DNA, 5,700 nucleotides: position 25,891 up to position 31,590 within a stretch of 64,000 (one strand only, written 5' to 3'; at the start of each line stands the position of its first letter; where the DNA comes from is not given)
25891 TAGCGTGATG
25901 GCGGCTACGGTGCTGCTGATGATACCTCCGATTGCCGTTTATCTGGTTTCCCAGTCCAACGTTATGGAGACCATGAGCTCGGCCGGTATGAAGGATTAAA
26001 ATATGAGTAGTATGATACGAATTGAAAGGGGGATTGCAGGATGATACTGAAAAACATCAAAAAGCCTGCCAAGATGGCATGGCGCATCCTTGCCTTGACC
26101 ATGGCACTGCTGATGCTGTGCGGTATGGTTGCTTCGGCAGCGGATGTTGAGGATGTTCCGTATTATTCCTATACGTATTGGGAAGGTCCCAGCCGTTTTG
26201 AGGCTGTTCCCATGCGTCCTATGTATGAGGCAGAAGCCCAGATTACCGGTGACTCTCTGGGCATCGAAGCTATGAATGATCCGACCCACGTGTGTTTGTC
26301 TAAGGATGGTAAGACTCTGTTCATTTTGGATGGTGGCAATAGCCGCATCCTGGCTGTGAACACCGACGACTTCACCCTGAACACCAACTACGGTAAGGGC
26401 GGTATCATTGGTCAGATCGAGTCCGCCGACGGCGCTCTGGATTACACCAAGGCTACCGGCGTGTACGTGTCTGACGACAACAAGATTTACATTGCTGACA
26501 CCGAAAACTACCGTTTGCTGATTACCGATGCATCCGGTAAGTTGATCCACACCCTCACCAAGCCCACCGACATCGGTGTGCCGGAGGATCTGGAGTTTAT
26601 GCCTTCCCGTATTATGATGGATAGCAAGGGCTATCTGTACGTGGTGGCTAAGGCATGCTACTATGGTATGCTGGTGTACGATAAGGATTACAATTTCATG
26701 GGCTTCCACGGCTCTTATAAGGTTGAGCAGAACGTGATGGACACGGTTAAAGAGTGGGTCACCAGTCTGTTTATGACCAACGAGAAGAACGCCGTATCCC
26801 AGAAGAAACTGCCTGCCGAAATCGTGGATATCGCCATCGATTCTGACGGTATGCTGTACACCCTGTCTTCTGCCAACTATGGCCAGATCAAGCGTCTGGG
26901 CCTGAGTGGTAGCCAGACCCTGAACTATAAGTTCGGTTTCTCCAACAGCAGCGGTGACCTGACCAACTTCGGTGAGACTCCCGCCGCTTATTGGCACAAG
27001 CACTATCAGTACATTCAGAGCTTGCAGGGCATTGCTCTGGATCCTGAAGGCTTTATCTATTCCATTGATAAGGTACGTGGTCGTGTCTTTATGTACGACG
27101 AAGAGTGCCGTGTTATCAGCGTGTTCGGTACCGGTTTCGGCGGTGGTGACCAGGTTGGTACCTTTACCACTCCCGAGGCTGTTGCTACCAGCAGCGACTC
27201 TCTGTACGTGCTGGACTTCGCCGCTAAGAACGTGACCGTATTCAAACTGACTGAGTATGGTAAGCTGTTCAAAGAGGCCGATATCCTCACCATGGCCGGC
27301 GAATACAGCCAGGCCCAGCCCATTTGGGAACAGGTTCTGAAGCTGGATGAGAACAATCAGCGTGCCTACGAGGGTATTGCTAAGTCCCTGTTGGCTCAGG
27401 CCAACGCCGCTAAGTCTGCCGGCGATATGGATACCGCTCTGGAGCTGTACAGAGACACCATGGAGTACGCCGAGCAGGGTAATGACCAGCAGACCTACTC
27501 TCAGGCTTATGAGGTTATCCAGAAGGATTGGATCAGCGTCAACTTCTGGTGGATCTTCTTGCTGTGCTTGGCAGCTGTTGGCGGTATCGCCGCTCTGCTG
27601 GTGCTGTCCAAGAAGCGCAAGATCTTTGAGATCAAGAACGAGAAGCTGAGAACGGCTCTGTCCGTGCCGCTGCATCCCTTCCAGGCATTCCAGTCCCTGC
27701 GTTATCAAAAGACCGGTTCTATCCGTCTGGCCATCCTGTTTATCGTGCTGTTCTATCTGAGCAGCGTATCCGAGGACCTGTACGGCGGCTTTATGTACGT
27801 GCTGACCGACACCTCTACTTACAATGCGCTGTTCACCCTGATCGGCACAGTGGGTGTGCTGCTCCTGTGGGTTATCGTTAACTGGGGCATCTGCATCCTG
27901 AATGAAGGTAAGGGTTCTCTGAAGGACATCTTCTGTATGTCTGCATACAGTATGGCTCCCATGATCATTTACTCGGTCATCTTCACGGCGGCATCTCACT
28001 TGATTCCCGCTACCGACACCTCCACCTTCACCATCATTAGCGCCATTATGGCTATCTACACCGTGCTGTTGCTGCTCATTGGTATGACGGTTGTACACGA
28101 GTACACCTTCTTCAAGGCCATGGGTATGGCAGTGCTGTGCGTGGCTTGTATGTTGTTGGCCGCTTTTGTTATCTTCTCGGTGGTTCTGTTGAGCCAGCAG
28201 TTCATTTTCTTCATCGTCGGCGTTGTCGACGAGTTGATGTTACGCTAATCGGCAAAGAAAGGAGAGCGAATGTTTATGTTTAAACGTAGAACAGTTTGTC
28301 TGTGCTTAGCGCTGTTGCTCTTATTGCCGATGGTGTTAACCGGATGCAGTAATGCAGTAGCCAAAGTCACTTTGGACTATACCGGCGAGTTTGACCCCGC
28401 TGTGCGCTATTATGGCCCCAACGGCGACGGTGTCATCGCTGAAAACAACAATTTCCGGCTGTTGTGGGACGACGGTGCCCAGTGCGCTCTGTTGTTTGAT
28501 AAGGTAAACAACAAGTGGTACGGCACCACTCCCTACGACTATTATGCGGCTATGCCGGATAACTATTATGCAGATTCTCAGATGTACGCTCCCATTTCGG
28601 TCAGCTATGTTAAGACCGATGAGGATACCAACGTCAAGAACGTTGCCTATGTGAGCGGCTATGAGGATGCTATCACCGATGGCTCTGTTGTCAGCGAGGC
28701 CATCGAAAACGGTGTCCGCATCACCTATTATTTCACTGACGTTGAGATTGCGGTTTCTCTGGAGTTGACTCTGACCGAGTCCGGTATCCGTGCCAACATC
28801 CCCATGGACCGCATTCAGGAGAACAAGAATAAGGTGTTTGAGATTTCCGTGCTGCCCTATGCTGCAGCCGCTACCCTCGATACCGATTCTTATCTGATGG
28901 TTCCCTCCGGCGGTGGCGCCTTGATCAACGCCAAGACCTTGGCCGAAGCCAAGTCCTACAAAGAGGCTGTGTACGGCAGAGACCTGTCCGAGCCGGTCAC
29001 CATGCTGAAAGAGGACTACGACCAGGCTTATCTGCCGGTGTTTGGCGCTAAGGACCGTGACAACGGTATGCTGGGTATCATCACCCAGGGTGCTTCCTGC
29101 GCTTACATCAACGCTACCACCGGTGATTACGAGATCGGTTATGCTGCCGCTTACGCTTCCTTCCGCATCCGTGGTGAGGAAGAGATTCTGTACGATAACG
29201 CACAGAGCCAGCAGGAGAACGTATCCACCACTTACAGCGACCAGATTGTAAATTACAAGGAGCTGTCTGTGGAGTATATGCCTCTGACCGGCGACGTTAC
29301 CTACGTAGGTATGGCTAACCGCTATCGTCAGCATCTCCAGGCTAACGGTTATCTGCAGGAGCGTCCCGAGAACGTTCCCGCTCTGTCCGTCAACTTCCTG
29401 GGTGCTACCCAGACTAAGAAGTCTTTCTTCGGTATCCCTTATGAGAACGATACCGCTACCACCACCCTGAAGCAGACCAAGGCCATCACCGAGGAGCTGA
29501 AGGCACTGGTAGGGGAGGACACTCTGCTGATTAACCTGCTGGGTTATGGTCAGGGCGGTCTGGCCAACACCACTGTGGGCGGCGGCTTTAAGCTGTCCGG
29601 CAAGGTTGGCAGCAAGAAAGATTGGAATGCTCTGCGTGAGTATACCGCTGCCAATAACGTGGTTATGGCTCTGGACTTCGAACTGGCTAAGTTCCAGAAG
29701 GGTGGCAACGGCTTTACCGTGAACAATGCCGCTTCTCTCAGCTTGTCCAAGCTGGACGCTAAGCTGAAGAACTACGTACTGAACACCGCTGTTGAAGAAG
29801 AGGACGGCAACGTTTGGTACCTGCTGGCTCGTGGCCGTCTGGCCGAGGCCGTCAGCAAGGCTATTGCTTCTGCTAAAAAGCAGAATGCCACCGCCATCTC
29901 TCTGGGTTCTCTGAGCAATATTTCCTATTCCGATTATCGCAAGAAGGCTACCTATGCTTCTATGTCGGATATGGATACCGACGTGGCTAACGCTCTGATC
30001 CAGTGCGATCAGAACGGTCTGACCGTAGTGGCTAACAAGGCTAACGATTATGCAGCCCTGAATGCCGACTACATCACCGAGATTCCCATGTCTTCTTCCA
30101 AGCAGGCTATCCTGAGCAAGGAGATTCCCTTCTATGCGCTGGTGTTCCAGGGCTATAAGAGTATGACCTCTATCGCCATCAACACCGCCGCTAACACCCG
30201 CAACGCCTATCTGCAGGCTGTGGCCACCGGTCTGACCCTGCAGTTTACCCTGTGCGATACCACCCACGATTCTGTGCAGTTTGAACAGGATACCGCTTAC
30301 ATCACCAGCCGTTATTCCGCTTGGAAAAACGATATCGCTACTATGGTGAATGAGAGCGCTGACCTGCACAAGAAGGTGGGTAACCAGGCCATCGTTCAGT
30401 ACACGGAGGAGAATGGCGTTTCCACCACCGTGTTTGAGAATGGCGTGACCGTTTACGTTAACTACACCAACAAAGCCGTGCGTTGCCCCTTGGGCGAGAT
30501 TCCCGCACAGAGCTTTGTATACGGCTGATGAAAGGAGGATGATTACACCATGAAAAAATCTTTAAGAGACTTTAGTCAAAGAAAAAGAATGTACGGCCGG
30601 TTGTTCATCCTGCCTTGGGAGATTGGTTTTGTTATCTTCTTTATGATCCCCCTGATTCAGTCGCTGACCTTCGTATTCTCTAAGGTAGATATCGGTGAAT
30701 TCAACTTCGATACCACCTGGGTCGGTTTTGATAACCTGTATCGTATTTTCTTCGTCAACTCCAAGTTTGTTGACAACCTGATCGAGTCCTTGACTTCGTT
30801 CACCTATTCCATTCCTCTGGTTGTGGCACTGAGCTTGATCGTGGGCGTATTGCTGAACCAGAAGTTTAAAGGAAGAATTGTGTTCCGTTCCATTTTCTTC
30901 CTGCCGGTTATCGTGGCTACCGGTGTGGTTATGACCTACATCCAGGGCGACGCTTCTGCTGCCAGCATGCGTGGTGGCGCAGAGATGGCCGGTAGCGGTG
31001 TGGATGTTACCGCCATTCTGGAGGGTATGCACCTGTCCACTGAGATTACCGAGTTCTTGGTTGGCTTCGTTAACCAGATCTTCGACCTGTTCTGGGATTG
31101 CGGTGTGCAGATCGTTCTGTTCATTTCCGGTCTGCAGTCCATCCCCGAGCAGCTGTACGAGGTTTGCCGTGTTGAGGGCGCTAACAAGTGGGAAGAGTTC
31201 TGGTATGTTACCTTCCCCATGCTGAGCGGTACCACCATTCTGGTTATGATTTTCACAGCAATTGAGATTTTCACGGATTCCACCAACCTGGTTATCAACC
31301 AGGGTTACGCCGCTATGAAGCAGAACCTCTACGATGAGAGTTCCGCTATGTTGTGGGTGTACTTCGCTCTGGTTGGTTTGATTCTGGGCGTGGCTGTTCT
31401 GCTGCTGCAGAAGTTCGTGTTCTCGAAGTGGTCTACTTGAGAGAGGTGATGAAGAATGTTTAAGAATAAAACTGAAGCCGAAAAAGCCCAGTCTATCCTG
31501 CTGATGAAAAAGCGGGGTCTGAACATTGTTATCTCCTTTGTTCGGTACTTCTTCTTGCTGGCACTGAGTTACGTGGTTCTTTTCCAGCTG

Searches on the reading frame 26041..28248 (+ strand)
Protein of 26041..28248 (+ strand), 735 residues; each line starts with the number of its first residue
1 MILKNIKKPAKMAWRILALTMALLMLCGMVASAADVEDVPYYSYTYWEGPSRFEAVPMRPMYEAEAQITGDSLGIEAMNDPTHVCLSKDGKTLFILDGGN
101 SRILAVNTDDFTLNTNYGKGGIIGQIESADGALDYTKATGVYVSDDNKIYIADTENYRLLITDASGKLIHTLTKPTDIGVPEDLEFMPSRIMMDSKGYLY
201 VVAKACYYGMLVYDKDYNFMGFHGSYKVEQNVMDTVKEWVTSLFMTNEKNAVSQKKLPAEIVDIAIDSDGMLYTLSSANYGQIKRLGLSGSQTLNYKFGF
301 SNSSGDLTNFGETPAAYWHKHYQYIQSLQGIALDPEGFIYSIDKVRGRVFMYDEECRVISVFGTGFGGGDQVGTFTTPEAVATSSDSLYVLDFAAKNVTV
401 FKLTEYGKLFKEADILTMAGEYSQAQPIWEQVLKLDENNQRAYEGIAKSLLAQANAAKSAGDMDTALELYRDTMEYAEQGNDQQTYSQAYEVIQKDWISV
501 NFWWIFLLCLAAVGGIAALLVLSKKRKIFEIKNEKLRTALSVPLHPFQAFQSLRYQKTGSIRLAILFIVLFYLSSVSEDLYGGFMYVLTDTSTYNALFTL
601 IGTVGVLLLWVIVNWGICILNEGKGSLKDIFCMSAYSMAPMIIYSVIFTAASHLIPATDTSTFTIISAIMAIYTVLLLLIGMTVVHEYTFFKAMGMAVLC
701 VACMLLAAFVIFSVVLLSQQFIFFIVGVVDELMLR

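Call 17: search_protein_families(library=pfam, proteins=[window:26041-28248:+], max_evalue=0.001)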
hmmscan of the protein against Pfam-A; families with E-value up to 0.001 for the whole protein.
window:26041-28248:+ (735 aa): 3 families
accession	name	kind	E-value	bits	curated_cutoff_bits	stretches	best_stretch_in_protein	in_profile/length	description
PF04893.22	Yip1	-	5e-16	59.5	28.6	1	543-710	4-172/173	Yip1 domain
PF01436.27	NHL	-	8.7e-11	41.7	20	0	138-160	4-26/28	NHL repeat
PF13424.12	TPR_12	-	0.00036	21.1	30.1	1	413-479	10-77/77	Tetratricopeptide repeat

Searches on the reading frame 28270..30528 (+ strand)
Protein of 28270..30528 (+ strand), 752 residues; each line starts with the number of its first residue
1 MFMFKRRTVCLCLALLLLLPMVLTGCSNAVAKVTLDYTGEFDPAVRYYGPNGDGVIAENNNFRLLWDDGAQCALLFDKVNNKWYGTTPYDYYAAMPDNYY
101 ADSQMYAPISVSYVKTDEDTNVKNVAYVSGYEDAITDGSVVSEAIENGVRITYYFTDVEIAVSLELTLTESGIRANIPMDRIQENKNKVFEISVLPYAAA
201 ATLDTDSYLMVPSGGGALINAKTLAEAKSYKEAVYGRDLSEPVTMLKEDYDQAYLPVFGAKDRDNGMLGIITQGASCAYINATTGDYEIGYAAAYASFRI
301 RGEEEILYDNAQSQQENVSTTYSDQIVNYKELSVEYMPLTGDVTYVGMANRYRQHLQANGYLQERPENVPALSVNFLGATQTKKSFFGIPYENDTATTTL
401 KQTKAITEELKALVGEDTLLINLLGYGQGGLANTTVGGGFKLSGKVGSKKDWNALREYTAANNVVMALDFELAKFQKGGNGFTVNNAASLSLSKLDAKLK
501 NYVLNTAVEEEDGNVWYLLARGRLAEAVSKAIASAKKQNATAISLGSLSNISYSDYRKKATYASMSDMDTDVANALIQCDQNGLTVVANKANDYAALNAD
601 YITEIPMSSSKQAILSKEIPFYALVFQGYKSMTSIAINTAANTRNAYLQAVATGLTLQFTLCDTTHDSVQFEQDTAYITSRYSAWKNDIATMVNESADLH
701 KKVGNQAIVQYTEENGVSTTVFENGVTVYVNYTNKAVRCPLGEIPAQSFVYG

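Call 17: search_protein_families(library=pfam, proteins=[window:28270-30528:+], max_evalue=0.001)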
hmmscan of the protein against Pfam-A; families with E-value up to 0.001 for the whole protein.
window:28270-30528:+ (752 aa): 1 family
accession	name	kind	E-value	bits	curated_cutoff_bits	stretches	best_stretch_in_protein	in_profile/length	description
PF18952.6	DUF5696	-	2.9e-126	422.9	25.6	1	144-749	6-612/612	Family of unknown function (DUF5696)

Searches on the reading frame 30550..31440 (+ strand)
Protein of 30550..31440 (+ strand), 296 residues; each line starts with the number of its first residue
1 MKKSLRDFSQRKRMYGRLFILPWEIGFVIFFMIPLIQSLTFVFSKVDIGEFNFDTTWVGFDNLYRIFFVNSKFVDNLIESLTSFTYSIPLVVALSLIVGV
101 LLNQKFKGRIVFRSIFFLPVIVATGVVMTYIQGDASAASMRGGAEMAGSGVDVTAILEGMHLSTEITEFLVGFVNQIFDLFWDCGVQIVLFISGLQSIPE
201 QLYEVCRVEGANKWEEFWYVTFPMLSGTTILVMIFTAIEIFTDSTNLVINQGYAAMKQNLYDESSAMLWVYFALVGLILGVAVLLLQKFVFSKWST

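Call 27: search_protein_families(library=pfam, proteins=[window:30550-31440:+], max_evalue=0.001)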
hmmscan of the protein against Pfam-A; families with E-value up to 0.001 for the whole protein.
window:30550-31440:+ (296 aa): 1 family
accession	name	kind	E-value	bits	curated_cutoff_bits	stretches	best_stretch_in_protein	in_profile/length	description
PF00528.27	BPD_transp_1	-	5.8e-09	36.4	26.4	1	188-286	69-174/184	Binding-protein-dependent transport system inner membrane component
